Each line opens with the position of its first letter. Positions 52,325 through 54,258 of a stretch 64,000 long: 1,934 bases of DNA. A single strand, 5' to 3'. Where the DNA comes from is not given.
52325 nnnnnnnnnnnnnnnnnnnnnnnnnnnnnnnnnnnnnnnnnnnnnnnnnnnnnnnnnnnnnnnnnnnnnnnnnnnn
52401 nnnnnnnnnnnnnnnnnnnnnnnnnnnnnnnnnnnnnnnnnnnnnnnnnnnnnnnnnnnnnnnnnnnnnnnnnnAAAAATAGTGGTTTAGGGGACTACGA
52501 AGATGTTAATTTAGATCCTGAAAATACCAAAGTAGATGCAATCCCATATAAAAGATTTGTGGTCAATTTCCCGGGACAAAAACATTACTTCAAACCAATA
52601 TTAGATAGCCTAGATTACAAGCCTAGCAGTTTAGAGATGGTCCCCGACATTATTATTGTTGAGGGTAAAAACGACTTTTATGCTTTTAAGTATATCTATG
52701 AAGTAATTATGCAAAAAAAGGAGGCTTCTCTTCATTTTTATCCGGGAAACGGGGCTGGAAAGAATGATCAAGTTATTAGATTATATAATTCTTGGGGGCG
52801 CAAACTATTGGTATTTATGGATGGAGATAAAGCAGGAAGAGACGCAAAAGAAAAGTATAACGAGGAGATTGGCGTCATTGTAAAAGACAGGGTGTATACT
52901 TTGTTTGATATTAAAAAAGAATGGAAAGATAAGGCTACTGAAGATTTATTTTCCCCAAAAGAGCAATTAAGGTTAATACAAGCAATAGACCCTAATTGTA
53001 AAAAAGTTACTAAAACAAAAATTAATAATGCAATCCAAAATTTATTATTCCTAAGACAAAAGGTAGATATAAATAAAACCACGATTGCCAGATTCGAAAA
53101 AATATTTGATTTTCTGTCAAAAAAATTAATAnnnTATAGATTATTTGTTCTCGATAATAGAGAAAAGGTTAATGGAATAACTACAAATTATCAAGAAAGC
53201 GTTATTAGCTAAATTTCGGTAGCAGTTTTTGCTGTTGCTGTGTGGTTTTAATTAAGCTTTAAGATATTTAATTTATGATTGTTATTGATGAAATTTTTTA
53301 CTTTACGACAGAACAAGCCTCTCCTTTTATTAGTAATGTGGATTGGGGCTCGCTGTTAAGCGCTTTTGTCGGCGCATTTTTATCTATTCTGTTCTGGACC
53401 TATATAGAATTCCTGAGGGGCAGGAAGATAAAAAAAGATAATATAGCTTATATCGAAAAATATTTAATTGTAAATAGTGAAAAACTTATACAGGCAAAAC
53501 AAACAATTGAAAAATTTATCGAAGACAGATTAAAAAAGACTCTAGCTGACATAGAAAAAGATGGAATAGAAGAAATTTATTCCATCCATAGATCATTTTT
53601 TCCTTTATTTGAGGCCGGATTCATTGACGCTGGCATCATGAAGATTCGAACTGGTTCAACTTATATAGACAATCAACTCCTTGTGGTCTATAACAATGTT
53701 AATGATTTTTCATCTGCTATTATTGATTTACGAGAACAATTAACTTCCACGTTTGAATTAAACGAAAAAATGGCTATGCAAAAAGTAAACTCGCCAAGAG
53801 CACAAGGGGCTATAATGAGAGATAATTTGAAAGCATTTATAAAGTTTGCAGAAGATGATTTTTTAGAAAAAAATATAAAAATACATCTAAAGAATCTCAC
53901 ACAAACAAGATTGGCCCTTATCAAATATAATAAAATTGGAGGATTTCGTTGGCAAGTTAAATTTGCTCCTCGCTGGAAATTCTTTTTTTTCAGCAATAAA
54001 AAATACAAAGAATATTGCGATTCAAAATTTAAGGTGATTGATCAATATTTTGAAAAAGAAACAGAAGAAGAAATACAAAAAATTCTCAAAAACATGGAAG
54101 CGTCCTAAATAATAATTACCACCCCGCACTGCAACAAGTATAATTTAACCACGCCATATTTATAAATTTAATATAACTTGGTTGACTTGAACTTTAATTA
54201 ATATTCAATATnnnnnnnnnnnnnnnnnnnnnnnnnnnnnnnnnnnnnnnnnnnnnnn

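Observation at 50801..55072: OLD-family ATPase/TOPRIM nuclease with four uncharacterised membrane proteins: candidate novel defence or abortive-infection module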

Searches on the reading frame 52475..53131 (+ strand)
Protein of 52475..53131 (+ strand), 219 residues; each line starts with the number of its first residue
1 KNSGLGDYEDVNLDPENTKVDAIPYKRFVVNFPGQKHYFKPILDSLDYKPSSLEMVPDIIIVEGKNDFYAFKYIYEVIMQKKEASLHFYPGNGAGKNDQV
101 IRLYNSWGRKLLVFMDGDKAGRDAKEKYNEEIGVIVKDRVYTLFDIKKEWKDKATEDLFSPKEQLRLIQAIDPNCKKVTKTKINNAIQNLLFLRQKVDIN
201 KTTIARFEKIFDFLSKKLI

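Call 73: search_solved_structures(query=A7, max_evalue=10, show_alignments=3)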
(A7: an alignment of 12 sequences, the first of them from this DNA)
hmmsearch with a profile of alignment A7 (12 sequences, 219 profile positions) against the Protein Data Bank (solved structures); distinct sequences matched with E-value up to 10: 0.

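Call 113: search_protein_families(library=padloc, proteins=[window:52475-53131:+], max_evalue=1)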
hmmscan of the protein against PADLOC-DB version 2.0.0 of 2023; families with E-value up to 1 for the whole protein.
seq(219 aa): 1 family
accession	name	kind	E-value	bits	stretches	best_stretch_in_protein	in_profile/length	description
PDLC04136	mad4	-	2.5e-06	26.3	1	55-133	4-85/110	mads_4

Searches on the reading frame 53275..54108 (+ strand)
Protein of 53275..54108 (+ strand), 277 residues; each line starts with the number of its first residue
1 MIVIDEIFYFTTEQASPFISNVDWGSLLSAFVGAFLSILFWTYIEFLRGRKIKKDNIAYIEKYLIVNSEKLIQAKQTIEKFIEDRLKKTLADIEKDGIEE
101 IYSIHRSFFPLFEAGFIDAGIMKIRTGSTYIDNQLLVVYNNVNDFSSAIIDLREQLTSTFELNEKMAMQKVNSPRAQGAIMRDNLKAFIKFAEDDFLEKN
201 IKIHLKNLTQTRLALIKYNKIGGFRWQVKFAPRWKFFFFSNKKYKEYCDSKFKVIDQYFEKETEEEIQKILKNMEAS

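Call 4: search_protein_families(library=pfam, proteins=[window:53275-54108:+], max_evalue=1)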
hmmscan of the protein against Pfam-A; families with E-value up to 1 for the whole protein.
window:53275-54108:+ (277 aa): 0 families

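Call 5: search_protein_families(library=padloc, proteins=[window:53275-54108:+], max_evalue=1)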
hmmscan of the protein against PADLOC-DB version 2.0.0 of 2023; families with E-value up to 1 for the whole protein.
window:53275-54108:+ (277 aa): 0 families

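Call 6: search_protein_families(library=ncbifam, proteins=[window:53275-54108:+], max_evalue=1)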
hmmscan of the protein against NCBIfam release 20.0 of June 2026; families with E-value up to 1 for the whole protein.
window:53275-54108:+ (277 aa): 0 families

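Call 15: find_homologous_proteins(query=window:53275-54108:+, max_evalue=0.01)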
Query window:53275-54108:+ (277 aa): 2 proteins with E <= 0.01 among 1033 candidates.
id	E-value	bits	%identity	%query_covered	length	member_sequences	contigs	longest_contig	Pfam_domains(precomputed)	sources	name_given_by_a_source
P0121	2.1e-176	603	100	100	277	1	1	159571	-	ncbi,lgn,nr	ncbi:MAG: hypothetical protein PHE20_03135 [Patescibacteria group bacterium]|nr:hypothetical protein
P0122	7.7e-139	480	80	94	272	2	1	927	-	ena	-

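Call 42: search_protein_representatives(protein=window:53275-54108:+)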
Query: 277 residues. Proteins with E-value up to 0.001 (for the whole library): 136; up to 1e-10: 87; up to 1e-30: 25. The best 136 are listed.
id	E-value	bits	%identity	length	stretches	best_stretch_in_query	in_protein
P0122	2.4e-139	479.6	79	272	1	1-272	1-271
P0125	2.9e-55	204.1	40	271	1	23-275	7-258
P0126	8.9e-44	166.4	36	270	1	23-275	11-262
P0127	3.9e-41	157.8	35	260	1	23-270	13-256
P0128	1.5e-40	155.8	37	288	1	23-273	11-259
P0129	4.1e-38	147.9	32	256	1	23-270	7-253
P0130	3.3e-37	144.9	37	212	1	22-220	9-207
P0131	1.6e-35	139.4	31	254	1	23-269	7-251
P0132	1.9e-35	139.1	30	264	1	23-273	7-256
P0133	2.1e-35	139.0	34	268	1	22-271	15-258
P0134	9.5e-35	136.8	36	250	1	30-270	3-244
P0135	1.3e-34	136.4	32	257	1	23-267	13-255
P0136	2.1e-34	135.7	35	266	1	23-273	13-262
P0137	4.0e-34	134.8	31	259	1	23-269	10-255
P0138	4.1e-34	134.8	30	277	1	22-267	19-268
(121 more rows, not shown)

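Call 44: predict_structure(alignment_id=A2)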
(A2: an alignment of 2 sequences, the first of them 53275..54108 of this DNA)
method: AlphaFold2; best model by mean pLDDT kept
length: 277 residues; sequences in the alignment: 2
mean_pLDDT: 41.9   pTM: 0.35
mean pLDDT of the five models: 41.9, 39.8, 33.0, 31.7, 30.3
residues with pLDDT >= 90: 0; 70-90: 0; 50-70: 74; < 50: 203
segments of 3 or more residues with pLDDT < 50: 1-57, 59-61, 98-167, 206-212, 217-264, 273-277
pLDDT, mean of each block of 10 residues (from residue 1): 23 26 29 36 36 46 51 55 60 55 40 32 23 24 35 43 47 55 58 53 50 49 38 33 45 42 48 43
secondary structure, 60 per line:
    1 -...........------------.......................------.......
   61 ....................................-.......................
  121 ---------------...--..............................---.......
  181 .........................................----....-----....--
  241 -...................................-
elements in order: H2-12 H25-47 H54-96 H98-120 H141-170 H174-221 H226-229 H235-238 H242-276

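Call 49: find_related_loci(query=A5, collection=metagenome_contigs, flank=7000)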
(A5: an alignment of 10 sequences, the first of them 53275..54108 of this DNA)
Query A5 (277 aa) in metagenome_contigs; peptide patterns used: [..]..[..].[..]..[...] (x = any residue, [..] = any of these).
53 stretches matched a pattern; 5 encode a relative of the query (tblastn E <= 1e-3); 5 distinct loci.
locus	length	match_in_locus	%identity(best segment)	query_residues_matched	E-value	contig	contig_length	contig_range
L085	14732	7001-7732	34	23-270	3e-47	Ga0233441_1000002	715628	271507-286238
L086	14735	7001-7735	31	24-270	1e-37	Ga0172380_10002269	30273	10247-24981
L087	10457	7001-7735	30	24-270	5e-35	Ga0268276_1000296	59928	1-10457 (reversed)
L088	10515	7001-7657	33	50-270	3e-33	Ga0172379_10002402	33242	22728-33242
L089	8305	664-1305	30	19-236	9e-28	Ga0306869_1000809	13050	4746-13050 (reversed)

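Call 50: find_related_loci(query=A5, collection=viral_contigs, flank=7000)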
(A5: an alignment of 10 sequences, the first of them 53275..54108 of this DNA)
Query A5 (277 aa) in viral_contigs; peptide patterns used: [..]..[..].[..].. (x = any residue, [..] = any of these).
75 stretches matched a pattern, but none encodes a relative of the query by tblastn (E <= 1e-3).

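Call 52: search_protein_families(library=pfam, alignment_id=A4, max_evalue=0.01)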
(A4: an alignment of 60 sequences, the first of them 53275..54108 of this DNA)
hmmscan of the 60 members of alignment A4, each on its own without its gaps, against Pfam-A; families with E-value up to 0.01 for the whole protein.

A. member 1, window:53275-54108:+ (277 aa): 0 families

B. families by the number of members that match (of 60 scanned): 4 families
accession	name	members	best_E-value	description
PF08702.15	Fib_alpha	1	9.3e-05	Fibrinogen alpha/beta chain family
PF11279.13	DUF3080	1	0.0038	Protein of unknown function (DUF3080)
PF23320.1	Zn_SUZ12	1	0.0052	Polycomb protein SUZ12-like, Zn domain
PF17279.8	DUF5344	1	0.0094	Family of unknown function (DUF5344)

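Call 53: search_protein_families(library=padloc, alignment_id=A4, max_evalue=0.01)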
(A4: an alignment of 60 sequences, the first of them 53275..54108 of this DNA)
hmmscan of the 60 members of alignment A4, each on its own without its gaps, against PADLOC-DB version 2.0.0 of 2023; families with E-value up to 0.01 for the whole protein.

A. member 1, window:53275-54108:+ (277 aa): 0 families

B. families by the number of members that match (of 60 scanned): 3 families
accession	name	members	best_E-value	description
PDLC02142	Csn2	1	0.00021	-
PDLC01997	SAVED1--SAVED_HNH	1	0.0062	-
PDLC00823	Cyclase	1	0.0087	oligonucleotide-cyclase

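Call 54: search_protein_families(library=pfam, proteins=[L085:5975-6760:-, L085:7737-9038:-, L085:9140-12316:+, L086:6373-6780:+, L086:8505-9065:+, L086:9152-10279:+, L087:7794-9110:-, L087:5142-6098:+, L088:7844-8290:+, L089:1509-2282:+], max_evalue=0.001)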
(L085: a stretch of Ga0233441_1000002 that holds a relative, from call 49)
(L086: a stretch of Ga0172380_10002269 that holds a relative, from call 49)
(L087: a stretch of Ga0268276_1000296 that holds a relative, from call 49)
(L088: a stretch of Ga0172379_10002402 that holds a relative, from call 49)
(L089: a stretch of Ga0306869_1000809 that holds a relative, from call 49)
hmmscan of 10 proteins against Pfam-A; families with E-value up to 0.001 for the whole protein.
L085:5975-6760:- (261 aa): 0 families

L085:7737-9038:- (433 aa): 3 families
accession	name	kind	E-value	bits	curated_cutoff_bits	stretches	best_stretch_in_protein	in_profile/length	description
PF00239.26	Resolvase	-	2e-22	80.3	23.3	1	23-168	3-144/145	Resolvase, N terminal domain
PF07508.19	Recombinase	-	1.3e-13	51.5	21.1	1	196-285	1-100/102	Recombinase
PF13408.12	Zn_ribbon_recom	-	4e-09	37.2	25.3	1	299-354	2-54/58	Recombinase zinc beta ribbon domain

L085:9140-12316:+ (1058 aa): 8 families
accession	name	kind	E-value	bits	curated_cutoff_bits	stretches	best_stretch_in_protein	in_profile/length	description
PF00271.37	Helicase_C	-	2.5e-22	79.7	23.5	1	659-763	11-109/110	Helicase conserved C-terminal domain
PF13091.12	PLDc_2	-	8.2e-09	35.8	27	1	65-194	48-132/132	PLD-like domain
PF00176.29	SNF2-rel_dom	-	1.7e-08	34.4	24.9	1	315-466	98-228/290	SNF2-related domain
PF04851.21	ResIII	-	7.2e-08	32.9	22.5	1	250-383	3-162/164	Type III restriction enzyme, res subunit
PF00270.35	DEAD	-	5.4e-05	23.4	26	0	332-387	103-163/167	DEAD/DEAH box helicase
PF09565.16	RE_NgoFVII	-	8.6e-05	22.3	23.8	1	122-191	78-146/162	NgoFVII restriction endonuclease N-terminal PLD domain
PF22590.2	Cas3-like_C_2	-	0.00029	21.5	27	0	672-763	15-104/106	CRISPR-associated nuclease/helicase Cas3, C-terminal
PF20720.3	nSTAND3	-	0.00096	19.3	27.2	0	256-292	4-40/155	Novel STAND NTPase 3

L086:6373-6780:+ (135 aa): 0 families

L086:8505-9065:+ (186 aa): 1 family
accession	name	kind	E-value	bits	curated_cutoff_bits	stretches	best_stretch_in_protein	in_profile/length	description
PF06114.19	Peptidase_M78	-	9.8e-15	54.9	22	1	84-174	27-119/123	IrrE N-terminal-like domain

L086:9152-10279:+ (375 aa): 0 families

L087:7794-9110:- (438 aa): 3 families
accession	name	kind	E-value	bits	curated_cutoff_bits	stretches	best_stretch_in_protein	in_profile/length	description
PF00239.26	Resolvase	-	6e-22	78.7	23.3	1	25-169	3-143/145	Resolvase, N terminal domain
PF07508.19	Recombinase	-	6.9e-15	55.6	21.1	1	195-285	1-101/102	Recombinase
PF13408.12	Zn_ribbon_recom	-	3.2e-09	37.5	25.3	1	298-357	2-55/58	Recombinase zinc beta ribbon domain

L087:5142-6098:+ (318 aa): 1 family
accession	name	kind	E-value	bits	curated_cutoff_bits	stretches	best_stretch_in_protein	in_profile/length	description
PF13517.12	FG-GAP_3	-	6.8e-05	23.8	26.9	0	123-183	1-60/61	FG-GAP-like repeat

L088:7844-8290:+ (148 aa): 1 family
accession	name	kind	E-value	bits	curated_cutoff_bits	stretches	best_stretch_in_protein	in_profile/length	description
PF00293.34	NUDIX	-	4.1e-16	59.6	21.1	1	22-141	3-131/134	NUDIX domain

L089:1509-2282:+ (257 aa): 2 families
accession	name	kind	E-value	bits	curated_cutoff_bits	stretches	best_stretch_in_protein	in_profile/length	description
PF09562.16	RE_LlaMI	-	1.5e-66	225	25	1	27-257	5-266/266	LlaMI restriction endonuclease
PF15515.12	MvaI_BcnI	-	3.3e-11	44.1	25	1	32-233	14-201/227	MvaI/BcnI restriction endonuclease family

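Call 70: search_protein_families(library=phrogs, proteins=[window:53275-54108:+], max_evalue=0.01)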
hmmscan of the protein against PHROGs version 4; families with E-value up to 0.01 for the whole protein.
window:53275-54108:+ (277 aa): 0 families

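Call 80: search_dna_similar(query=window:53275-54108:+, collection=plasmids, mode=protein, max_evalue=0.001, max_rows=10)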
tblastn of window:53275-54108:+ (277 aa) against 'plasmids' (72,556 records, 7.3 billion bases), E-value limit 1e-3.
No match.

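Call 82: search_dna_similar(query=window:53275-54108:+, collection=phages, mode=protein, max_evalue=0.001, max_rows=10)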
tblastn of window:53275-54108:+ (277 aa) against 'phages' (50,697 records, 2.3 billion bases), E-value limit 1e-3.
No match.
